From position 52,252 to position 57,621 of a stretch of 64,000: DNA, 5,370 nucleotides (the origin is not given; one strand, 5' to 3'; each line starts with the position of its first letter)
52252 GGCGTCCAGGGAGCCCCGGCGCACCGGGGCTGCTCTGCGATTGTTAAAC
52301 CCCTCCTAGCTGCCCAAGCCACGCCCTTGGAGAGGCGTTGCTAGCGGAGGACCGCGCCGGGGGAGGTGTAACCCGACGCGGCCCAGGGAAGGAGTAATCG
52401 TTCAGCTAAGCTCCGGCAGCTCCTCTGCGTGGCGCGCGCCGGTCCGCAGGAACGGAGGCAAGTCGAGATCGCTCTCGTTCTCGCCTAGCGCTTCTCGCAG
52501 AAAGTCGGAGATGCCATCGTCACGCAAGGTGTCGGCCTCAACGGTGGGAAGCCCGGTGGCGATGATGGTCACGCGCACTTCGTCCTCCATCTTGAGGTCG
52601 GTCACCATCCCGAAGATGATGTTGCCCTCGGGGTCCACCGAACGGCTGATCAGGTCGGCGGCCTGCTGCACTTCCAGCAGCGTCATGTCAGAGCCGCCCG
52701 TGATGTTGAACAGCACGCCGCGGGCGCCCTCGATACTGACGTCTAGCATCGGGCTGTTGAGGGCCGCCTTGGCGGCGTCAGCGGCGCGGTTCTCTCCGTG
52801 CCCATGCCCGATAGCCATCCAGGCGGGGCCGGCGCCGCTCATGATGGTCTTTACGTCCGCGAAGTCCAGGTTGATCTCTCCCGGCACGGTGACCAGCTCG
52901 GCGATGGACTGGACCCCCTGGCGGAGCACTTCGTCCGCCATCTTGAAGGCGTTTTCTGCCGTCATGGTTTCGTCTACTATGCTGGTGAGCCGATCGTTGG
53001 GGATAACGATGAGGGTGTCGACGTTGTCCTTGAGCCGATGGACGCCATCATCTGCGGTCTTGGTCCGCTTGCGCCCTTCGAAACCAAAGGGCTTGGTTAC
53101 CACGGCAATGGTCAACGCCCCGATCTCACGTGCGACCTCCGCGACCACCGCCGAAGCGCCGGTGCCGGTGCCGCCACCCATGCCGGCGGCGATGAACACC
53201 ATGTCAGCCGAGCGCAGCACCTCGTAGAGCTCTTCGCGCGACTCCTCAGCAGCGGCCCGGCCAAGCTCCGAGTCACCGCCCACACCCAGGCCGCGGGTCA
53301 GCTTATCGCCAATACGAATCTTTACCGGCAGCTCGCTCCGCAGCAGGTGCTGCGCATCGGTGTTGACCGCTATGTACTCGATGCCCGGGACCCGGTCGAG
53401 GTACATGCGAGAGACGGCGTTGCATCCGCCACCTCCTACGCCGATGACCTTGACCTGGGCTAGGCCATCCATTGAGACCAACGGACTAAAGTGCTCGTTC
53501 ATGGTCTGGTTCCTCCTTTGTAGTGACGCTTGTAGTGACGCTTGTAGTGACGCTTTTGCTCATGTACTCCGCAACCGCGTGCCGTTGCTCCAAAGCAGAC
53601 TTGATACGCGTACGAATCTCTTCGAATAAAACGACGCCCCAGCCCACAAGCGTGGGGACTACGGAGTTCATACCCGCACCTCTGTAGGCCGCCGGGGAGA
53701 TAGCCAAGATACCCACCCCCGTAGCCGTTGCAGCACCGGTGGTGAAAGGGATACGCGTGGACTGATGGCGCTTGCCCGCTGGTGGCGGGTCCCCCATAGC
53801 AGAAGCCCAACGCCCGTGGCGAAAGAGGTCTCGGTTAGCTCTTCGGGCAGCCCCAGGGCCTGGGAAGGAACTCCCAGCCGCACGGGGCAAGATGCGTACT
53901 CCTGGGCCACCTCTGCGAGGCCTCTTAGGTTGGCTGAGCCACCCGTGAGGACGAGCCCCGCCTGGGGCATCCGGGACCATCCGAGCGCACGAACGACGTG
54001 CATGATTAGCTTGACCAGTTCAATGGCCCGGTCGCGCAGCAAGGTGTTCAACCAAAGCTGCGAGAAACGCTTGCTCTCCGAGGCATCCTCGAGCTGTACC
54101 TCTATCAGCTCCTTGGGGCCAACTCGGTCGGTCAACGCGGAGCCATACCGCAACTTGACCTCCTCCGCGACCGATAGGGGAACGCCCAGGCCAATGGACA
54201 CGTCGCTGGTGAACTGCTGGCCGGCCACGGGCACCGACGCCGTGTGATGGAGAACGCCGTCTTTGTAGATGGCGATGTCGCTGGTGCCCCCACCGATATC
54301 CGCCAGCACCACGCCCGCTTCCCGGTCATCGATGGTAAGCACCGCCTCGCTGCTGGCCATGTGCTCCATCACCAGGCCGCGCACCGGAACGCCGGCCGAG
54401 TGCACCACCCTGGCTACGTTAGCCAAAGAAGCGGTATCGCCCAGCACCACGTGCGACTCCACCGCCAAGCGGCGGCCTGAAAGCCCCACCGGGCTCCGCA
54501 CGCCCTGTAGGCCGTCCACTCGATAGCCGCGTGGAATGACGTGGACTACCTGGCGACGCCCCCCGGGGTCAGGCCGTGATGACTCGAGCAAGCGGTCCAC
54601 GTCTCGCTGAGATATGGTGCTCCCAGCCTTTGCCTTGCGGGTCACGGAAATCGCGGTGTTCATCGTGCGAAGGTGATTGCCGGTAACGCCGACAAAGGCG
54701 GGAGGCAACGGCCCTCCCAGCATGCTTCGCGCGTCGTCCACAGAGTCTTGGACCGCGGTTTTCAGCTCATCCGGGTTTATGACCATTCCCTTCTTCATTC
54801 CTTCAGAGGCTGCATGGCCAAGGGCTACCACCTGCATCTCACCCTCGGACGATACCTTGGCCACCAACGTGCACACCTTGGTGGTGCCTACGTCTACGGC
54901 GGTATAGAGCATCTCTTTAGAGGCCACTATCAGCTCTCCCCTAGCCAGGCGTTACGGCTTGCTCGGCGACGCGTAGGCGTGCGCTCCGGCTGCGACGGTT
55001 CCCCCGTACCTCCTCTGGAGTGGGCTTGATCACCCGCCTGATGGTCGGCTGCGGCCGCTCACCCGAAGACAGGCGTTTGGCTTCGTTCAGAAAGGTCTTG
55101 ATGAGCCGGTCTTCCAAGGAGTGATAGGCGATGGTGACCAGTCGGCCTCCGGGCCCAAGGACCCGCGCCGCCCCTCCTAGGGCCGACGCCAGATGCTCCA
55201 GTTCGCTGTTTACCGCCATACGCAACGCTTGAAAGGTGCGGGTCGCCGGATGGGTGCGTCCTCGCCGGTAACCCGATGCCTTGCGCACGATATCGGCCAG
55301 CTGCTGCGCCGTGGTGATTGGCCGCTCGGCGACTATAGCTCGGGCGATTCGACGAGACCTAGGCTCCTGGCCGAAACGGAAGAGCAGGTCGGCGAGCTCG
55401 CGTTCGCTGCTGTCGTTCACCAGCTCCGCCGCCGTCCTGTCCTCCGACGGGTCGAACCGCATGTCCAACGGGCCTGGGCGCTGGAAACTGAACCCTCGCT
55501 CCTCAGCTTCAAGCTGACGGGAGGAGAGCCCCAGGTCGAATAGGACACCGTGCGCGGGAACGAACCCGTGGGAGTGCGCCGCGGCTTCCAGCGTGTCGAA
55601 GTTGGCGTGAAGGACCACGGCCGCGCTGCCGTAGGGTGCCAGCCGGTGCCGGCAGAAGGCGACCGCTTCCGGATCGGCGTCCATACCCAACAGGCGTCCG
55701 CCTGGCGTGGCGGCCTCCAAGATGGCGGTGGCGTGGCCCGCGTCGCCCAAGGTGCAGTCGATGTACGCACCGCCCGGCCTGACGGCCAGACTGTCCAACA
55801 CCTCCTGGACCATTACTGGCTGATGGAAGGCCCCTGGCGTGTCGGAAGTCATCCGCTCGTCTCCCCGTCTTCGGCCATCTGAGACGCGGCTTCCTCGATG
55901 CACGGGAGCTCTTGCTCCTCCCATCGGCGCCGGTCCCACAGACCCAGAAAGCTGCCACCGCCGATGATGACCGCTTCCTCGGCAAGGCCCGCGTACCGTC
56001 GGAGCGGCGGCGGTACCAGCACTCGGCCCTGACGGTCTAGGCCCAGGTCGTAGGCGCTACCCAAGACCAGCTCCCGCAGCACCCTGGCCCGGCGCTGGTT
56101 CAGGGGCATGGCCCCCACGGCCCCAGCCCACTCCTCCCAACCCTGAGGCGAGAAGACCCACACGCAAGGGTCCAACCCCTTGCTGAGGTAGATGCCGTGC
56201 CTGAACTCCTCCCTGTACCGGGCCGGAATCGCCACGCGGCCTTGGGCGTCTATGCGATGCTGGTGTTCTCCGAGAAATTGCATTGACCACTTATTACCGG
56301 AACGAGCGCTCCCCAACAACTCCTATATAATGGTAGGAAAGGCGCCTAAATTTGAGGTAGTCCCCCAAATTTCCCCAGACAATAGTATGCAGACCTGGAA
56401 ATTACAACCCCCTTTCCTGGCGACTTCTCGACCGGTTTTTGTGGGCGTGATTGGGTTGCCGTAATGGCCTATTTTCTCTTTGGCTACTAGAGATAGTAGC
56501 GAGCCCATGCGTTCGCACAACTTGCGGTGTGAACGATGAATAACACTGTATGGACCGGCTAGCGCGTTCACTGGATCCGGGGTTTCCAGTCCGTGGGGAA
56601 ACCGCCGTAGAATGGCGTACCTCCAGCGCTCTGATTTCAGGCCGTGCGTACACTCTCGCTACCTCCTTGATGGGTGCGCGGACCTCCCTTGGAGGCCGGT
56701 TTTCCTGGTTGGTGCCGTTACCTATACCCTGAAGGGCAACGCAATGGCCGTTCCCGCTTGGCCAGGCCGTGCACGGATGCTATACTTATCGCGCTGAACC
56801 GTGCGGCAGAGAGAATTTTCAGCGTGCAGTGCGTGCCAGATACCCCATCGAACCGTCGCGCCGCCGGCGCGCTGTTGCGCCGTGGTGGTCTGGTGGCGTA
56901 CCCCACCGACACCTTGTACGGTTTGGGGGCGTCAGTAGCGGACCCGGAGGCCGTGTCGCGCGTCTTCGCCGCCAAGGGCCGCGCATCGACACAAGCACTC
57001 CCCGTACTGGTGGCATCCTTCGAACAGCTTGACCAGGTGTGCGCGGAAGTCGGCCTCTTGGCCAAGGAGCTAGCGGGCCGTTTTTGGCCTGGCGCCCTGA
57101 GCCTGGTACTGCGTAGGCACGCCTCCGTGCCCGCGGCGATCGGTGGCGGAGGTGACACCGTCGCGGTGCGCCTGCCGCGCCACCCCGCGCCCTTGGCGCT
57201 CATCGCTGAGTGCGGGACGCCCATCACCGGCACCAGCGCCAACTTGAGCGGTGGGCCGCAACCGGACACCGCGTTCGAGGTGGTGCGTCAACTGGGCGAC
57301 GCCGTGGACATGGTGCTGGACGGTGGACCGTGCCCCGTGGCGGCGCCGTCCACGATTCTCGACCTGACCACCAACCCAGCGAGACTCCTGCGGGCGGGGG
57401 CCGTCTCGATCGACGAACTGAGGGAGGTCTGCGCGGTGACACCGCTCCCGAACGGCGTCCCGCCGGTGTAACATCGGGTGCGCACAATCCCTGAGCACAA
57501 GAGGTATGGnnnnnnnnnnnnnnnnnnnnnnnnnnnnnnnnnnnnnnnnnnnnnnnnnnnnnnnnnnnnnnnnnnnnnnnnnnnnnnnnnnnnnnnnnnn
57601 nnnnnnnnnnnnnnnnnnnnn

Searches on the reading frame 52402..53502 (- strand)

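Call 33: search_protein_families(library=pfam, proteins=[window:52402-53502:-], max_evalue=0.00001)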
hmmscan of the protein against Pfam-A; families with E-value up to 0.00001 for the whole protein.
window:52402-53502:- (366 aa): 2 families
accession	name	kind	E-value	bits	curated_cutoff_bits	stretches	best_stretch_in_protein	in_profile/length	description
PF00091.31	Tubulin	-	1.1e-45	156.6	33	1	16-176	1-189/190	Tubulin/FtsZ family, GTPase domain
PF12327.13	FtsZ_C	-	4.7e-33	113.8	27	1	225-318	1-94/95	FtsZ family, C-terminal domain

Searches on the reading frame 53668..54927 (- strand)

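Call 33: search_protein_families(library=pfam, proteins=[window:53668-54927:-], max_evalue=0.00001)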
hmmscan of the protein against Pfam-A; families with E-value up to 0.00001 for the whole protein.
window:53668-54927:- (419 aa): 3 families
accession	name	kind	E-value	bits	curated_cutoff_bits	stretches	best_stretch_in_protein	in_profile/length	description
PF14450.12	FtsA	-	1.7e-35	122.6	31.8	1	207-374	1-127/127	Cell division protein FtsA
PF02491.25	SHS2_FTSA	-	5.4e-18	65.6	25.4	1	83-161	1-78/79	SHS2 domain inserted in FTSA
PF06723.19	MreB_Mbl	-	1.8e-10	40.6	27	1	192-351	134-303/327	MreB/Mbl protein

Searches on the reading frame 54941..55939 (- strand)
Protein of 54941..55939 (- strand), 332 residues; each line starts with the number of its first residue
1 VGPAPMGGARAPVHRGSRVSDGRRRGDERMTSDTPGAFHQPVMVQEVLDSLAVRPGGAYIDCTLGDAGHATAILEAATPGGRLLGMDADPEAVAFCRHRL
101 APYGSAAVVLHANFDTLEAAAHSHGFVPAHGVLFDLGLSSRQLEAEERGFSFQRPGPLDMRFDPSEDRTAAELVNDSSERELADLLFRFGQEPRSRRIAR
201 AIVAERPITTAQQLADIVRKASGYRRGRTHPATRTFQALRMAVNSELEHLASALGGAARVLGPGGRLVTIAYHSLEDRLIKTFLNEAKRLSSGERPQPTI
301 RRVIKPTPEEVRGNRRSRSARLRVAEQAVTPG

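Call 33: search_protein_families(library=pfam, proteins=[window:54941-55939:-], max_evalue=0.00001)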
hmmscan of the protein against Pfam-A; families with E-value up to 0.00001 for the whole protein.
window:54941-55939:- (332 aa): 1 family
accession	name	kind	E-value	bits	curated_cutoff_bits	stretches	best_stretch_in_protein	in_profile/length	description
PF01795.25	Methyltransf_5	-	2.3e-92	310.2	27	1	38-327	3-308/309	MraW methylase family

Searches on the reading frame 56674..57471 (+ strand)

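Call 34: search_protein_families(library=pfam, proteins=[window:56674-57471:+], max_evalue=0.00001)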
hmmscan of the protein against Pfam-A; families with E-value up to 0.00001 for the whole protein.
window:56674-57471:+ (265 aa): 1 family
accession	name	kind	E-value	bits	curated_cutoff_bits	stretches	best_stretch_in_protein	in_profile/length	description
PF01300.24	Sua5_yciO_yrdC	-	3.1e-55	186.9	25.1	1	67-242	2-178/178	Telomere recombination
